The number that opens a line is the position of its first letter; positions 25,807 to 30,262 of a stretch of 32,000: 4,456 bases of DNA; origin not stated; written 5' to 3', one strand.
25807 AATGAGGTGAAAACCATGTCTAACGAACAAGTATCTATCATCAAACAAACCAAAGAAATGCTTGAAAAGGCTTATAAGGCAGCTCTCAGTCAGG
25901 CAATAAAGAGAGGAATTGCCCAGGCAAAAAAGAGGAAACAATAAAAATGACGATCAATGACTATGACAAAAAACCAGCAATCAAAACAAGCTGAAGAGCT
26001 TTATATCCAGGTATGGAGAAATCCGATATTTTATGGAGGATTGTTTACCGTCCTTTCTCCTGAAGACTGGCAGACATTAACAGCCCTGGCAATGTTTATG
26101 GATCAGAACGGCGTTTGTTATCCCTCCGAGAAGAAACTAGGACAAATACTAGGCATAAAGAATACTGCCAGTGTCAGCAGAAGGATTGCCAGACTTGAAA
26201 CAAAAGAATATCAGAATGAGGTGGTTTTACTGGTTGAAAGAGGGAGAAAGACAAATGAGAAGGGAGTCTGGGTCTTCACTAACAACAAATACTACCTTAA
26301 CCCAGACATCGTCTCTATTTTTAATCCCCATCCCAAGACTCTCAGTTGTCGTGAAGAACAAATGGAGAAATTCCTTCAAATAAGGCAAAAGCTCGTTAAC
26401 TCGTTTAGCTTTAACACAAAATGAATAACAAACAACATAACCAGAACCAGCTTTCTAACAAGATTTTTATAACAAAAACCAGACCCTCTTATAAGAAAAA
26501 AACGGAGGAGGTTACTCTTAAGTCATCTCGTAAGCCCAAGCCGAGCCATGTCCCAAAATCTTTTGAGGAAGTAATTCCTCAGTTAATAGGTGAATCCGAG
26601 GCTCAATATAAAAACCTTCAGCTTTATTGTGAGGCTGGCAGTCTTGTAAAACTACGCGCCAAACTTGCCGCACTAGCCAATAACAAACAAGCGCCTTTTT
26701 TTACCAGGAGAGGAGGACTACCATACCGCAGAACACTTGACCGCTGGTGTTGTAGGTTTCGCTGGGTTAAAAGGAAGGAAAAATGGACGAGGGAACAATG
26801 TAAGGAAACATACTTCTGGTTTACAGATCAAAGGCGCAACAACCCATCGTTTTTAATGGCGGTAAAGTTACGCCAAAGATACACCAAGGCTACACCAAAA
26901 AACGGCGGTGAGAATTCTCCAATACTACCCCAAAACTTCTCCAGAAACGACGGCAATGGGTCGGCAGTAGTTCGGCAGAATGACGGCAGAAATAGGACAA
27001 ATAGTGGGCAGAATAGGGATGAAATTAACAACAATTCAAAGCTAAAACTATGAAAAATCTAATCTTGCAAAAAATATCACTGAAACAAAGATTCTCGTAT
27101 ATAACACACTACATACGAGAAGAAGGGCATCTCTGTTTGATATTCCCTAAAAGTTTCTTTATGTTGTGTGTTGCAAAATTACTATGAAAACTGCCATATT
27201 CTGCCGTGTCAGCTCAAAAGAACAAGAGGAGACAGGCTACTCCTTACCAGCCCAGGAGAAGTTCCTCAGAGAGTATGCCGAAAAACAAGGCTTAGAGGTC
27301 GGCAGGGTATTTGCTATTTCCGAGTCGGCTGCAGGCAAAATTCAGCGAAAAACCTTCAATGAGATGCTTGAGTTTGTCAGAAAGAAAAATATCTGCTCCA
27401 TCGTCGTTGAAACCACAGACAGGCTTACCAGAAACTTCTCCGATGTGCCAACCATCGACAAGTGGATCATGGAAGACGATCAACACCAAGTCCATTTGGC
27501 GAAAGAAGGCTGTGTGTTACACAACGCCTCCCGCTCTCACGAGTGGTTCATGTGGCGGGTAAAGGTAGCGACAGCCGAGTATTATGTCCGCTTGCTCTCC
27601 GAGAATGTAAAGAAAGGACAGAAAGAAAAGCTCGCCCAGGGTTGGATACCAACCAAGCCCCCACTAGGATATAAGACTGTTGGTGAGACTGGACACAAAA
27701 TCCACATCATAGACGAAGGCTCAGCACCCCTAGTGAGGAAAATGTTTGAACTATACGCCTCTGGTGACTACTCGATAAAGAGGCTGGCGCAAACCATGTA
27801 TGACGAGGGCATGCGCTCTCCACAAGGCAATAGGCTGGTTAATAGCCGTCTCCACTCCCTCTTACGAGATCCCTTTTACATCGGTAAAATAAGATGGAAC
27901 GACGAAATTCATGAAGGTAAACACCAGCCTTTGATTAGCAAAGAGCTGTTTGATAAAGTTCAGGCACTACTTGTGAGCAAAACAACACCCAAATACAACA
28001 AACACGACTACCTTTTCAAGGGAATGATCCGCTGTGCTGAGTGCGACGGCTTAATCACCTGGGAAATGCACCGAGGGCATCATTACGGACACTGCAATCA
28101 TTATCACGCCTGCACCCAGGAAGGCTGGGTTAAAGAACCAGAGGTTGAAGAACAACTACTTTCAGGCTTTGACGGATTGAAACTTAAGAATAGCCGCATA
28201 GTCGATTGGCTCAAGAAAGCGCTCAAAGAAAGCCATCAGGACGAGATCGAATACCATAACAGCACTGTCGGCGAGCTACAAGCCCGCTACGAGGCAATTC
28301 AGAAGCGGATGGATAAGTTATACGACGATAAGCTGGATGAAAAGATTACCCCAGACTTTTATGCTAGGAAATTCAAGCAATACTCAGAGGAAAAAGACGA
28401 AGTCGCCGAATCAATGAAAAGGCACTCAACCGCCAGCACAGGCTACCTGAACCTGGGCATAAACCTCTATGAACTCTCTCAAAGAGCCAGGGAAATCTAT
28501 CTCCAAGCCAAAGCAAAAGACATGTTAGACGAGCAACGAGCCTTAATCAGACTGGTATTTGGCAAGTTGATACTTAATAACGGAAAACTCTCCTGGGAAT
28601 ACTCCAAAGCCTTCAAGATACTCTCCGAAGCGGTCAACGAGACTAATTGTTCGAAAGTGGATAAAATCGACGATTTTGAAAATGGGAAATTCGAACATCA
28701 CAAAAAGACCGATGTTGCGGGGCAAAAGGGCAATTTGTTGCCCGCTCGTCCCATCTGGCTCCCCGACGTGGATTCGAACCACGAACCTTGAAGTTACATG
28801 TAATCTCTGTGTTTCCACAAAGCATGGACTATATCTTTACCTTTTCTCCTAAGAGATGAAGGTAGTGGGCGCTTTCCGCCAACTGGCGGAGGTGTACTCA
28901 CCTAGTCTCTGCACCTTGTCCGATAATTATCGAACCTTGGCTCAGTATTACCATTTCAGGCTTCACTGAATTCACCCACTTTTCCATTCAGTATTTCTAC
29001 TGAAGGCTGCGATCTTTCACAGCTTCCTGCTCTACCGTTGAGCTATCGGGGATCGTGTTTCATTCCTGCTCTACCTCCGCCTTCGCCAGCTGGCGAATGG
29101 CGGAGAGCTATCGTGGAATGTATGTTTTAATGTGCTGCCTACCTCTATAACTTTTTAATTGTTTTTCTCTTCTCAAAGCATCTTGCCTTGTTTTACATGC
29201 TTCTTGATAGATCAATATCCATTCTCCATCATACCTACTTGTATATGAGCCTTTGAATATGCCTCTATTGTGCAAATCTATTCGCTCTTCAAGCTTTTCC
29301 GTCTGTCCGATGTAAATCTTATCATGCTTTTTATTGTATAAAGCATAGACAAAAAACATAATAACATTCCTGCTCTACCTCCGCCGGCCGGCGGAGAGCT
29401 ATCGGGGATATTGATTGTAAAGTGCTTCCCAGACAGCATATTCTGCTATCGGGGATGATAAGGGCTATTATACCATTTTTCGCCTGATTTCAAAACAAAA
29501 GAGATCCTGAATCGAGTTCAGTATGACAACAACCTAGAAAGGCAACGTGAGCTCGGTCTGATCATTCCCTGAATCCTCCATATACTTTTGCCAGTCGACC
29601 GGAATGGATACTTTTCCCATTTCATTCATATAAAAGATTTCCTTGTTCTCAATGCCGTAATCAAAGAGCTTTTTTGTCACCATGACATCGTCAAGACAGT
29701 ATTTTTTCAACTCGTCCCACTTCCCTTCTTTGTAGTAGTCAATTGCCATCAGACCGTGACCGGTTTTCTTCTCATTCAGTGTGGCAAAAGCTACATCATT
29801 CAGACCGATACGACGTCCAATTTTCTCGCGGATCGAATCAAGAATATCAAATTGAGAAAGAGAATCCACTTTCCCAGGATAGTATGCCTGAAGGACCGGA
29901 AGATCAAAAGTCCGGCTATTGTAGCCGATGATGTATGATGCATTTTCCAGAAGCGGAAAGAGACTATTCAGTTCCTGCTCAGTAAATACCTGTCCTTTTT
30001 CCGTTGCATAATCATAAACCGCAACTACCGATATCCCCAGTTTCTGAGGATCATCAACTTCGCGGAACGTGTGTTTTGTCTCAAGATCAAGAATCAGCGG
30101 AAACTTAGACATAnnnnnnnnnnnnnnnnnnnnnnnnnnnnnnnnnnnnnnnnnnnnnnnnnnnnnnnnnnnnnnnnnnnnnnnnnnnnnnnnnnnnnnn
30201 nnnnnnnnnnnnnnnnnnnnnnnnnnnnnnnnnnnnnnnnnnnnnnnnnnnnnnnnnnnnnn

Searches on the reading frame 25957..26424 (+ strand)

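Call 20: search_protein_families(library=pfam, proteins=[window:25957-26424:+], max_evalue=0.01)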
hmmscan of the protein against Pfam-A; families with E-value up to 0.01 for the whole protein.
window:25957-26424:+ (155 aa): 2 families
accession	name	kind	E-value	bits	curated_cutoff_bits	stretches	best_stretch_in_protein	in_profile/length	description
PF13730.12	HTH_36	-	0.00023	21.3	25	1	40-85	10-54/55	Helix-turn-helix domain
PF01726.22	LexA_DNA_bind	-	0.0072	16.5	23.7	0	41-84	12-54/65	LexA DNA binding domain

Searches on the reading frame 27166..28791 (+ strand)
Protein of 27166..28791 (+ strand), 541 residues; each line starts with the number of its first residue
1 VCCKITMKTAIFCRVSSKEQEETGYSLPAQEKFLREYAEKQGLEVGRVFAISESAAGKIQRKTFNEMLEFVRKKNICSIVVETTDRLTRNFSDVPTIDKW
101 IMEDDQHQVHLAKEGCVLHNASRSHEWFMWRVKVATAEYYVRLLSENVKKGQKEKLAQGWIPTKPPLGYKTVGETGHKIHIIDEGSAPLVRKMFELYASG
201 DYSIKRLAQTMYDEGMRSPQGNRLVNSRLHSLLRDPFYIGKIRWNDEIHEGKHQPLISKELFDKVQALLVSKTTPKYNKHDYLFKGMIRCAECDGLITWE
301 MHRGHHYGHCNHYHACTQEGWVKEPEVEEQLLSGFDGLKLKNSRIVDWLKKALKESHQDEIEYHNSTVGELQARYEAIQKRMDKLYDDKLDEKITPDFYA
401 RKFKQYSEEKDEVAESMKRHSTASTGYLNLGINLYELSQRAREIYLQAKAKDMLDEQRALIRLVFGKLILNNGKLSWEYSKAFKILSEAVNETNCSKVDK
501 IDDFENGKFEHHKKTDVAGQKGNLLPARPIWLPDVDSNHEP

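Call 20: search_protein_families(library=pfam, proteins=[window:27166-28791:+], max_evalue=0.01)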
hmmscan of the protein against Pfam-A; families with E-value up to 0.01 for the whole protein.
window:27166-28791:+ (541 aa): 3 families
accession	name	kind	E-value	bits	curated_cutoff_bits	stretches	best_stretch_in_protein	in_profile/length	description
PF00239.26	Resolvase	-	1.2e-19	71.3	23.3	1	10-159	2-143/145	Resolvase, N terminal domain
PF07508.19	Recombinase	-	1.7e-17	63.9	21.1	1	187-269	4-99/102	Recombinase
PF13408.12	Zn_ribbon_recom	-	0.00016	22.4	25.3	1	283-332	1-54/58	Recombinase zinc beta ribbon domain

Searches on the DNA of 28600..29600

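Call 53: search_rna_families(source=window, start=28600, end=29600, threshold=evalue, max_evalue=1)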
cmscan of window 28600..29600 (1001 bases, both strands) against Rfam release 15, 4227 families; matches with E-value up to 1: 1.
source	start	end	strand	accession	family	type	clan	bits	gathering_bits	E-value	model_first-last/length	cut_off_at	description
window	28805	29028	-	RF00028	Intron_gpI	Intron;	-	90.6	50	1e-23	1-253/253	no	Group I catalytic intron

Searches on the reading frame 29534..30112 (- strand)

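Call 20: search_protein_families(library=pfam, proteins=[window:29534-30112:-], max_evalue=0.01)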
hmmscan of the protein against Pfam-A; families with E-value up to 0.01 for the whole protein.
window:29534-30112:- (192 aa): 4 families
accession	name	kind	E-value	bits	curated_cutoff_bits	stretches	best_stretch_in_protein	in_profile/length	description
PF13482.12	RNase_H_2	-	1.9e-07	31.6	22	1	7-152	2-163/165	RNase_H superfamily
PF10108.15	DNA_pol_B_exo2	-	3.3e-06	27.4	24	0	89-146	107-166/213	Predicted 3'-5' exonuclease related to the exonuclease domain of PolB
PF03104.25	DNA_pol_B_exo1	-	0.00033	20.6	23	1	58-143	159-242/242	DNA polymerase family B, exonuclease domain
PF01612.26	DNA_pol_A_exo1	-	0.00056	20.2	23.6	1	36-151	54-166/173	3'-5' exonuclease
